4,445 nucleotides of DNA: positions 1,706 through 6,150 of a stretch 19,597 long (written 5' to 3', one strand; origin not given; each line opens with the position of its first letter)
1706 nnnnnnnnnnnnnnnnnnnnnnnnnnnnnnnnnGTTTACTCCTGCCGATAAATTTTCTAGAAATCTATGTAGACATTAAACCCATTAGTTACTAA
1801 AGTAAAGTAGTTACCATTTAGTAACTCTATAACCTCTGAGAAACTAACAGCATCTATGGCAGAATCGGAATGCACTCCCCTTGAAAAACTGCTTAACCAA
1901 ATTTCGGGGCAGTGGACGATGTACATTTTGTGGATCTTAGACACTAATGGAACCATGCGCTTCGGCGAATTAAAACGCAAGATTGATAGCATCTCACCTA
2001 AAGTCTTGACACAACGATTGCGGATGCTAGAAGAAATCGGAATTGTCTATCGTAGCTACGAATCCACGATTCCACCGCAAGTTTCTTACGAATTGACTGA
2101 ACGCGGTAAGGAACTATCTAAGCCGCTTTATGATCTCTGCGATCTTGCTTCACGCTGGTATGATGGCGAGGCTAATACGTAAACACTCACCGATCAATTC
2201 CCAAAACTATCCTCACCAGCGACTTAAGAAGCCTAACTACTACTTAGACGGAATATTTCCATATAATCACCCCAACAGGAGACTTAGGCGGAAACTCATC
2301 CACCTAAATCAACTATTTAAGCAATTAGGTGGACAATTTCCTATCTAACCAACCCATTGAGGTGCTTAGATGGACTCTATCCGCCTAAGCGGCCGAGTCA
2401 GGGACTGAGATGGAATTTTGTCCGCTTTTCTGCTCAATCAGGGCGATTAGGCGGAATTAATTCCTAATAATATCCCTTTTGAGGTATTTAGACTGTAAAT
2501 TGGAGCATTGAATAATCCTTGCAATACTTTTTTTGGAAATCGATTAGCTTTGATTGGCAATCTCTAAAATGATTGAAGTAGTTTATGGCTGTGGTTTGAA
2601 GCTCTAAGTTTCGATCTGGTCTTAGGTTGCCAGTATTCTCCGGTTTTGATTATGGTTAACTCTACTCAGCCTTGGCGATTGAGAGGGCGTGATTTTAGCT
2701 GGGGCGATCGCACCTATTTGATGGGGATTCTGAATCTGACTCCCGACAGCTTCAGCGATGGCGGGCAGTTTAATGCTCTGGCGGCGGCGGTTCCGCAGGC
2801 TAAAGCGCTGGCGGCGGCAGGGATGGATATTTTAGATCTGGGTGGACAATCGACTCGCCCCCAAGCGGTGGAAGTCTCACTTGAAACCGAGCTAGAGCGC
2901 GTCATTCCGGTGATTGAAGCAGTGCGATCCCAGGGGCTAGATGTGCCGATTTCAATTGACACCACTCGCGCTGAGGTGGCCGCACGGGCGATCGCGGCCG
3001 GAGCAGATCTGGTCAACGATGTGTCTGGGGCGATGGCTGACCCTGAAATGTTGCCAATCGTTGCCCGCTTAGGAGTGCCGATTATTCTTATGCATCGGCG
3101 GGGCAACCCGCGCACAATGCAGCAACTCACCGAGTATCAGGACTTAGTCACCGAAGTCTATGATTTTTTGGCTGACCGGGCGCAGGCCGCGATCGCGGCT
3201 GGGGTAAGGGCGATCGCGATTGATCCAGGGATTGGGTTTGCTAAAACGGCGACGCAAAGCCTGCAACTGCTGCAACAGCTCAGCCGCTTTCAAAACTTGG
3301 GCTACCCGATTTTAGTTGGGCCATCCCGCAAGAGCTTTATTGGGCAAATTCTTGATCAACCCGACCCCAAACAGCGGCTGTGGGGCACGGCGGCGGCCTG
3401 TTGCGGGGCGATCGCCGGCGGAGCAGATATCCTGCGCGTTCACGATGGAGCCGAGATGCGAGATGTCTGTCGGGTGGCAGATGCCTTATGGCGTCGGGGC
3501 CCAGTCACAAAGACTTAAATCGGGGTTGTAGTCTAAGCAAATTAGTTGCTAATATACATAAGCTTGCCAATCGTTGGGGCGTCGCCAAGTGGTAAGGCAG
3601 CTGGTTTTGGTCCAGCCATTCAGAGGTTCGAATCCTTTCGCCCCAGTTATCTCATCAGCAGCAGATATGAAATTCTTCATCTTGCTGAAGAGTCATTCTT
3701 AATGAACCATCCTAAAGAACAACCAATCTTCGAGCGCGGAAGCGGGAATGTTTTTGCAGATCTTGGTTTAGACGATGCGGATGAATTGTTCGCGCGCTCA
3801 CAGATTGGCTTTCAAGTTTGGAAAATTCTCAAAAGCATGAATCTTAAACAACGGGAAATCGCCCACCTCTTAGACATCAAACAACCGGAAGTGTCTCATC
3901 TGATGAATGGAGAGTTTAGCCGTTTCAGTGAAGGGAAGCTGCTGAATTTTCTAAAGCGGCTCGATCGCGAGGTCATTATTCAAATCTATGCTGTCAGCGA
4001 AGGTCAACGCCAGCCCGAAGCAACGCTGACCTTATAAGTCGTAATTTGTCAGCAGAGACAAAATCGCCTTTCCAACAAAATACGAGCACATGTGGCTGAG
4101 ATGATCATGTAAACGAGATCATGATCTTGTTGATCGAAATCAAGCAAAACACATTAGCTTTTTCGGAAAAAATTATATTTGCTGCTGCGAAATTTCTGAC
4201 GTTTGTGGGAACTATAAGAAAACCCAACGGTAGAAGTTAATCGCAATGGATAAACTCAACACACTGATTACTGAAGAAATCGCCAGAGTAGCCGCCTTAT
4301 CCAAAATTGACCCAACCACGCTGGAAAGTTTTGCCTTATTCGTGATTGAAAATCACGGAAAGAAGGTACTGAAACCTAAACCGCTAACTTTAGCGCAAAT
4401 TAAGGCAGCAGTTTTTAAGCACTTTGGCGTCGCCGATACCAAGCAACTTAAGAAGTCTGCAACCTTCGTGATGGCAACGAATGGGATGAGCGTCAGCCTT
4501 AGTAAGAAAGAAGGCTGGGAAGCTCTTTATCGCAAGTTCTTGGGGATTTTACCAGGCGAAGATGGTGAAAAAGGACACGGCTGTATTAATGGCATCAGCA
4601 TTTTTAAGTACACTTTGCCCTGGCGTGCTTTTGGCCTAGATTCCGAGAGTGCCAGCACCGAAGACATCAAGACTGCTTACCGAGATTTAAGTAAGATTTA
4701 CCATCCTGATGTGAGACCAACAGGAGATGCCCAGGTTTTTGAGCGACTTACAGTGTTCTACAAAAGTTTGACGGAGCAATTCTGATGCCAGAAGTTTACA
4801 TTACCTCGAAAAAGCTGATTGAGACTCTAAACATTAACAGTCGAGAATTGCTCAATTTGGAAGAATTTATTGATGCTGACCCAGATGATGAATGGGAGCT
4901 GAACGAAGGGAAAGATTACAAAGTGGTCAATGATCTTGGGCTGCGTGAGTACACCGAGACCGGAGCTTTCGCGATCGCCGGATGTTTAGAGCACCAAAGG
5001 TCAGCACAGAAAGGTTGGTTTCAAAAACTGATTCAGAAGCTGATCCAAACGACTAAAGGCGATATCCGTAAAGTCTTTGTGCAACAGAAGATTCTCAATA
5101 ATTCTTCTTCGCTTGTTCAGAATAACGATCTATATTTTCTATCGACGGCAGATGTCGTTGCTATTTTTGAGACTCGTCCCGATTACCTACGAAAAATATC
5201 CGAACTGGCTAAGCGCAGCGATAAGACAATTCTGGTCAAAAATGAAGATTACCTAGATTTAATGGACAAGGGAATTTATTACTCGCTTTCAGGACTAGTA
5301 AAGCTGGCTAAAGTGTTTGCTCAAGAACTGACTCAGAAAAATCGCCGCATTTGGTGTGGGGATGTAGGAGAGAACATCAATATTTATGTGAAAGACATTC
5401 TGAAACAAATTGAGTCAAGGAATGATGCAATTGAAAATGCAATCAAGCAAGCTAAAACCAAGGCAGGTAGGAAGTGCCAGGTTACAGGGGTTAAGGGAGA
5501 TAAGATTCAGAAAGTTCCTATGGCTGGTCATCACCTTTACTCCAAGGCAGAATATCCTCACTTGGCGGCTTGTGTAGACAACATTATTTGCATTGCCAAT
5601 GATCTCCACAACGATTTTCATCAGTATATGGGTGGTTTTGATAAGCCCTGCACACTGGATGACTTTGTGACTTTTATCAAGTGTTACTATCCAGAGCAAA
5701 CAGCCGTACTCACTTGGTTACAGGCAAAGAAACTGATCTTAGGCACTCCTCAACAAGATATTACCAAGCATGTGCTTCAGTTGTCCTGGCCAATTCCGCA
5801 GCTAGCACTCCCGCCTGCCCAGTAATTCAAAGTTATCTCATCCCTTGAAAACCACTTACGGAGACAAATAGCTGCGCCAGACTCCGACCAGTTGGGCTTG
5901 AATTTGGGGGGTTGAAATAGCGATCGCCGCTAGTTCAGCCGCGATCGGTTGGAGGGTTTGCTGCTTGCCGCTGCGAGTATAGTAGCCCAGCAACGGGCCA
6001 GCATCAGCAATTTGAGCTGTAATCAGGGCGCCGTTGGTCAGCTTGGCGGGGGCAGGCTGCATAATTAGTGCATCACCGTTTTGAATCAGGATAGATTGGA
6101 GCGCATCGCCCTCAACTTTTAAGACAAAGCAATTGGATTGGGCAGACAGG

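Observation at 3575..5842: A ~2.2-kb AT-rich islet inserted at the 3' end of tRNA-Gln, bounded by an exact 12-bp direct repeat, with no integrase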

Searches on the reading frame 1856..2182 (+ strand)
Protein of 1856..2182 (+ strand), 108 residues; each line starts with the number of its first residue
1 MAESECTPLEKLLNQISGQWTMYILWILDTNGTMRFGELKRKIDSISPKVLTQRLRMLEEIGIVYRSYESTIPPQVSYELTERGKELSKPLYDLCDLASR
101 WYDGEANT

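Call 6: search_protein_families(library=pfam, proteins=[window:1856-2182:+], max_evalue=0.01)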
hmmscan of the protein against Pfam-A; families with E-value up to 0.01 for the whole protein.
window:1856-2182:+ (108 aa): 3 families
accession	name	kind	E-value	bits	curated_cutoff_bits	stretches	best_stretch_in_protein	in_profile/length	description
PF01638.23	HxlR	-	4.1e-25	87.9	20.8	1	16-103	2-88/91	HxlR-like helix-turn-helix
PF01047.28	MarR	-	0.00015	22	24.6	1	24-67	8-50/59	MarR family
PF13601.12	HTH_34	-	0.0068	17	27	1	23-87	4-68/80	Winged helix DNA-binding domain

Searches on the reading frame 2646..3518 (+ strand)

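Call 6: search_protein_families(library=pfam, proteins=[window:2646-3518:+], max_evalue=0.01)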
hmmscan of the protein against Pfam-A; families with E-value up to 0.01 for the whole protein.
window:2646-3518:+ (290 aa): 1 family
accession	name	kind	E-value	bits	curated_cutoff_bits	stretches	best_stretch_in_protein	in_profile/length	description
PF00809.28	Pterin_bind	-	4.5e-87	292.2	25.5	1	26-266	1-244/244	Pterin binding enzyme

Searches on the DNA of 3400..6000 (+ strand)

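Call 79: search_rna_families(source=window, start=3400, end=6000, threshold=evalue, max_evalue=1)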
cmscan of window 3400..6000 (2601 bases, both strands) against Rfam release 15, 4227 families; matches with E-value up to 1: 2.
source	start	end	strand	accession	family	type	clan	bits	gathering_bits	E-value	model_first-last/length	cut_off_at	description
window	3575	3646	+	RF00005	tRNA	Gene; tRNA;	CL00001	59.1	29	1.3e-11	1-71/71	no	tRNA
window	5337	5414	-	RF02701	PsrR1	Gene; sRNA;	-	21.9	42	0.46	1-79/79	no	Photosynthesis regulatory RNA1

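Call 95: search_dna_similar(query=L004:6555-7239:+, collection=plasmids, mode=distant, max_rows=10)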
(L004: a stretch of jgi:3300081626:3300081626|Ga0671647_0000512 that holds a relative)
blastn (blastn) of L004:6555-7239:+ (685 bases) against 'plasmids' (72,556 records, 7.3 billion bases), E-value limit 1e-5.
Records with a match: 7; places in all: 7; records where one place covers at least 80% of the query: 0.
Best place of each record, by identity: 60-80% 7.
By first word of the organism name: Nostoc 2; Stanieria 2; Pseudanabaena 1; Legionella 1; Nitrosospira 1.
By predicted mobility (MOB-suite, as given by PLSDB): conjugative 4; mobilizable 2; non-mobilizable 1.
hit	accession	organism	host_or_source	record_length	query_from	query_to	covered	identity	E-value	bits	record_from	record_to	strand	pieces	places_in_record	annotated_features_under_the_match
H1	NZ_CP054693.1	Nostoc edaphicum CCNP1411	-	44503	133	613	70%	69.0%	8e-44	185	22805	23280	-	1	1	XRE family transcriptional regulator | type II toxin-antitoxin system RelE/ParE family toxin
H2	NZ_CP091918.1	Nostoc sp. UHCC 0870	cell culture,Brackish water, ...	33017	133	613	70%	67.1%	4e-29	137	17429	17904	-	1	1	XRE family transcriptional regulator | type II toxin-antitoxin system RelE/ParE family toxin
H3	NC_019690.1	Pseudanabaena sp. PCC 7367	-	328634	88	478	57%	65.3%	7e-13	82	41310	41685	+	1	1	type II toxin-antitoxin system RelE/ParE family toxin | helix-turn-helix transcriptional regulator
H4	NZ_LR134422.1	Legionella adelaidensis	environmental,Cooling tower water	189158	162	290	19%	71.5%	2e-6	62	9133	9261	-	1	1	type II toxin-antitoxin system RelE/ParE family toxin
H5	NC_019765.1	Stanieria cyanosphaera PCC 7437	-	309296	145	269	18%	72.0%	2e-8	69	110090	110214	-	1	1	none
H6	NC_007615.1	Nitrosospira multiformis ATCC 25196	-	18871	196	318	18%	72.6%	2e-7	64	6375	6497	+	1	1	type II toxin-antitoxin system RelE/ParE family toxin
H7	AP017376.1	Stanieria sp. NIES-3757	-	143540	145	269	18%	71.2%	2e-6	61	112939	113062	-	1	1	hypothetical protein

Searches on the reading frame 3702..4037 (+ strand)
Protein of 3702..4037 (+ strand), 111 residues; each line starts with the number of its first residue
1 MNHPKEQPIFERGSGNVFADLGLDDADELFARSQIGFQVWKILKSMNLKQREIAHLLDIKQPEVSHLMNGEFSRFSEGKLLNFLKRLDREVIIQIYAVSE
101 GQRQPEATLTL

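Call 6: search_protein_families(library=pfam, proteins=[window:3702-4037:+], max_evalue=0.01)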
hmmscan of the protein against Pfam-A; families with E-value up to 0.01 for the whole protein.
window:3702-4037:+ (111 aa): 2 families
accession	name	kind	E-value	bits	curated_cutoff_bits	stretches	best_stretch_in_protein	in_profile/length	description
PF13744.12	HTH_37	-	5e-24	84.3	27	1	17-95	1-79/80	Helix-turn-helix domain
PF01381.28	HTH_3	-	0.0011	19.4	23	1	42-81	4-42/55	Helix-turn-helix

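Call 7: search_protein_families(library=phrogs, proteins=[window:3702-4037:+], max_evalue=0.01)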
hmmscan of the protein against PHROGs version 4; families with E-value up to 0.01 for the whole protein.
window:3702-4037:+ (111 aa): 6 families
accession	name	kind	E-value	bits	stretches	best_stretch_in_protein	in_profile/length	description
phrog_2339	-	DNA, RNA and nucleotide metabolism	7.9e-12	46.1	1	16-95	7-86/98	HTH DNA binding protein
phrog_1468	-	transcription regulation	1e-05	26.1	1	34-71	7-44/67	transcriptional repressor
phrog_21517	-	unknown function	0.0001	23.3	1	9-29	10-30/60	-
phrog_18318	-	DNA, RNA and nucleotide metabolism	0.0041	18.2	1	44-94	43-93/108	HTH DNA binding protein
phrog_6831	-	transcription regulation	0.0048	17.9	1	48-79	19-52/68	transcriptional regulator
phrog_1373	-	transcription regulation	0.0079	17.2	1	42-71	71-100/166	transcriptional regulator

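Call 8: search_protein_families(library=padloc, proteins=[window:3702-4037:+], max_evalue=0.01)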
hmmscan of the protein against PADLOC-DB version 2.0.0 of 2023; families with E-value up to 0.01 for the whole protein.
window:3702-4037:+ (111 aa): 3 families
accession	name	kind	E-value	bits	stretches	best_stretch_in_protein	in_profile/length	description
PDLC04762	PDC-M64C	-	0.00035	18.6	1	34-87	27-79/97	-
PDLC04758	PDC-M64B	-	0.00041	18.8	1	35-72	31-68/123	-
PDLC04760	PDC-M64C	-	0.0039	15.5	1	33-88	25-79/93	-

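Call 73: search_protein_families(library=ncbifam, proteins=[window:3702-4037:+], max_evalue=0.01)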
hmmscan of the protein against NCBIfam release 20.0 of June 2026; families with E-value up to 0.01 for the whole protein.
window:3702-4037:+ (111 aa): 0 families
